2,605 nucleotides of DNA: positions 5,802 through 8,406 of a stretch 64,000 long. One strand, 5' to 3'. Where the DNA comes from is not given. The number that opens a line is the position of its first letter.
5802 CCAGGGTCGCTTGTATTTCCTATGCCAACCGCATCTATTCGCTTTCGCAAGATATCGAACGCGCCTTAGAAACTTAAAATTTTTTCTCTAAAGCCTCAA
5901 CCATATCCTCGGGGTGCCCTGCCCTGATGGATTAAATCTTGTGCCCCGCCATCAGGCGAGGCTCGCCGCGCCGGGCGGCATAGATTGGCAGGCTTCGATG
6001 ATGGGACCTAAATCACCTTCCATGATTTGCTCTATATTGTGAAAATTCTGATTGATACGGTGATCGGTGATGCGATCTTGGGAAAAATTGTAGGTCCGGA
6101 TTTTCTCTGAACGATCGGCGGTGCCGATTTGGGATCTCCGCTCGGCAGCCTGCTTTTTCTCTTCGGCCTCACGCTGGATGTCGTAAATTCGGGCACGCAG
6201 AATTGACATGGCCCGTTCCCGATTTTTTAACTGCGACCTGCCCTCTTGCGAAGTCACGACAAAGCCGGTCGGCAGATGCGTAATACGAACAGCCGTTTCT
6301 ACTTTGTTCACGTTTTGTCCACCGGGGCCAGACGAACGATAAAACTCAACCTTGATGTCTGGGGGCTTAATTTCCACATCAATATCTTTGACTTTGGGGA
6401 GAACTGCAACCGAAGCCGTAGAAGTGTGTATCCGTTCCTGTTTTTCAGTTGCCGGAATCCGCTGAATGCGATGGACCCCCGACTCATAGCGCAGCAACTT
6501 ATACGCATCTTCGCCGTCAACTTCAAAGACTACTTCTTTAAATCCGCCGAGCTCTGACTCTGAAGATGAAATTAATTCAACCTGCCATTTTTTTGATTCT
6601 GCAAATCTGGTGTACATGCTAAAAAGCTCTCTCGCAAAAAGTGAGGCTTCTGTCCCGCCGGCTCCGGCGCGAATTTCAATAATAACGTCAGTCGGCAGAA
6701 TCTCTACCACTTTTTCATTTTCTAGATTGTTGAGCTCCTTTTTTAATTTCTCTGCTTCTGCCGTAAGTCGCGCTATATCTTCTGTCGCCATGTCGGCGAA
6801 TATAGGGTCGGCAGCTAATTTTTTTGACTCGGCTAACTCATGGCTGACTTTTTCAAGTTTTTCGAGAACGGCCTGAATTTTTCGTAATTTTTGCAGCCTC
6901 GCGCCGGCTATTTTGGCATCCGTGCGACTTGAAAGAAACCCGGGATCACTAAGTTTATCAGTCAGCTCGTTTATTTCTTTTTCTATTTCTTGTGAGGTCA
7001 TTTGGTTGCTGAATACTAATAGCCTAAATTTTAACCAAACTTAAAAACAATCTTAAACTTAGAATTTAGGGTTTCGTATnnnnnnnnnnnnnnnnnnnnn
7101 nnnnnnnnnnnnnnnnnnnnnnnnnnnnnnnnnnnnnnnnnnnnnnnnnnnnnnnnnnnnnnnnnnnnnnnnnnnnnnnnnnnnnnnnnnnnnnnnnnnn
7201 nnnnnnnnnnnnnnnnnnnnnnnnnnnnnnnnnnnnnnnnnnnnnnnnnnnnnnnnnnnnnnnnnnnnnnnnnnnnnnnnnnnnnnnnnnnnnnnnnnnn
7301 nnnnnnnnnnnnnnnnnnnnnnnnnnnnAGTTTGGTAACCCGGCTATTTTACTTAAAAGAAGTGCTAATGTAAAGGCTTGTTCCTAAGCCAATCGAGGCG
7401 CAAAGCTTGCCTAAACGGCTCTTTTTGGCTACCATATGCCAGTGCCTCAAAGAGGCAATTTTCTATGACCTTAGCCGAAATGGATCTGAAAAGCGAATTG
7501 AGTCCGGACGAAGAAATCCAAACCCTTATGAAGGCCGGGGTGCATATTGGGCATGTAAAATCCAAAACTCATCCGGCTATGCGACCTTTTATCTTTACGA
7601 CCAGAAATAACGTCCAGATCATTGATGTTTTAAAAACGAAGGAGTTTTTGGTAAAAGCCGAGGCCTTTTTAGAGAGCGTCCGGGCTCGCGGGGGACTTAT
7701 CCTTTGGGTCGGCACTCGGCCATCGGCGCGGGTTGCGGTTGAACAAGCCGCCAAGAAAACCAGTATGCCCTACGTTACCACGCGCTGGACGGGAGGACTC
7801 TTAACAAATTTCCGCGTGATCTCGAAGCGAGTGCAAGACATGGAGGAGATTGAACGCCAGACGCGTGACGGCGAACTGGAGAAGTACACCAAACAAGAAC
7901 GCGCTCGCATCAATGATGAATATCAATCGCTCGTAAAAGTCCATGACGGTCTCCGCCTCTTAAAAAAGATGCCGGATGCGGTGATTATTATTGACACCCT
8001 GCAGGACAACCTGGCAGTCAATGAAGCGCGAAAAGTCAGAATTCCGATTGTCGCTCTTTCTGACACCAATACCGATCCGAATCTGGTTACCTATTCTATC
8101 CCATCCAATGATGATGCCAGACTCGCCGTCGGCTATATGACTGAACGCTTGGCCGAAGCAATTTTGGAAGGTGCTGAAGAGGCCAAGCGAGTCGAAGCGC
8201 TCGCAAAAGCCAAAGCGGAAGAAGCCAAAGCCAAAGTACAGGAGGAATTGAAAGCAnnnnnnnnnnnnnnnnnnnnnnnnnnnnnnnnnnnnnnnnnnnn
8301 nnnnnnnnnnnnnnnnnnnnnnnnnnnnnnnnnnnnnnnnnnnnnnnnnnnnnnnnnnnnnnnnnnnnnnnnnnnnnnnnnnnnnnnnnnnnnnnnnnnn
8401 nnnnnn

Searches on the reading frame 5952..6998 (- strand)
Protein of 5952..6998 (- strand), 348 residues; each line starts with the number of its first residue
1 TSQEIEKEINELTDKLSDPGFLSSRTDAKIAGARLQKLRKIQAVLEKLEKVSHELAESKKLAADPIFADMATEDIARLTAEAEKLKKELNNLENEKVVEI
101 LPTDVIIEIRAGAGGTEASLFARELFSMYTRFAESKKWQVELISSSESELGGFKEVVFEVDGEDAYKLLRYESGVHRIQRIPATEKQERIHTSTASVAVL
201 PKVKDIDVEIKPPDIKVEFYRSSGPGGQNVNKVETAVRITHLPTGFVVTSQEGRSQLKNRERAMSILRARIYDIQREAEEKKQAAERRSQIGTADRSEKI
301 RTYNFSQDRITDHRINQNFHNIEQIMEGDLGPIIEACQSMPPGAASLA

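Call 54: search_protein_families(library=pfam, proteins=[window:5952-6998:-], max_evalue=0.001)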
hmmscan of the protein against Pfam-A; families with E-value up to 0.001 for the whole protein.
window:5952-6998:- (348 aa): 2 families
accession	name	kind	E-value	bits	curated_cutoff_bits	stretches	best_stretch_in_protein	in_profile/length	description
PF03462.23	PCRF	-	2.5e-58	197.5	24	1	5-197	1-194/194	PCRF domain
PF00472.26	RF-1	-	5e-43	146.2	35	1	205-314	2-116/116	RF-1 domain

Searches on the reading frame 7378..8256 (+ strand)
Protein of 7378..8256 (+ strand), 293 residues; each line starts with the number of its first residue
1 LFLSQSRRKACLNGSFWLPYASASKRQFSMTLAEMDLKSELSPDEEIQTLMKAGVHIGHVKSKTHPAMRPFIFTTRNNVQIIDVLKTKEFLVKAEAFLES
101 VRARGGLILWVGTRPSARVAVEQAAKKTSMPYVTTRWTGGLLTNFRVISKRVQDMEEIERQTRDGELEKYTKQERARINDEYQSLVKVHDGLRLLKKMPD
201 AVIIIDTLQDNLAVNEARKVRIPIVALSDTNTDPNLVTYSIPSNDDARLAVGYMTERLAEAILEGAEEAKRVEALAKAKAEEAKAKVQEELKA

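Call 54: search_protein_families(library=pfam, proteins=[window:7378-8256:+], max_evalue=0.001)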
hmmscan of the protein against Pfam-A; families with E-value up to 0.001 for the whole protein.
window:7378-8256:+ (293 aa): 1 family
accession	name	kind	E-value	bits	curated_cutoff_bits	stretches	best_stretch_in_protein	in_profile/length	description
PF00318.25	Ribosomal_S2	-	1.2e-72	244.1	26.1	1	50-265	1-216/216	Ribosomal protein S2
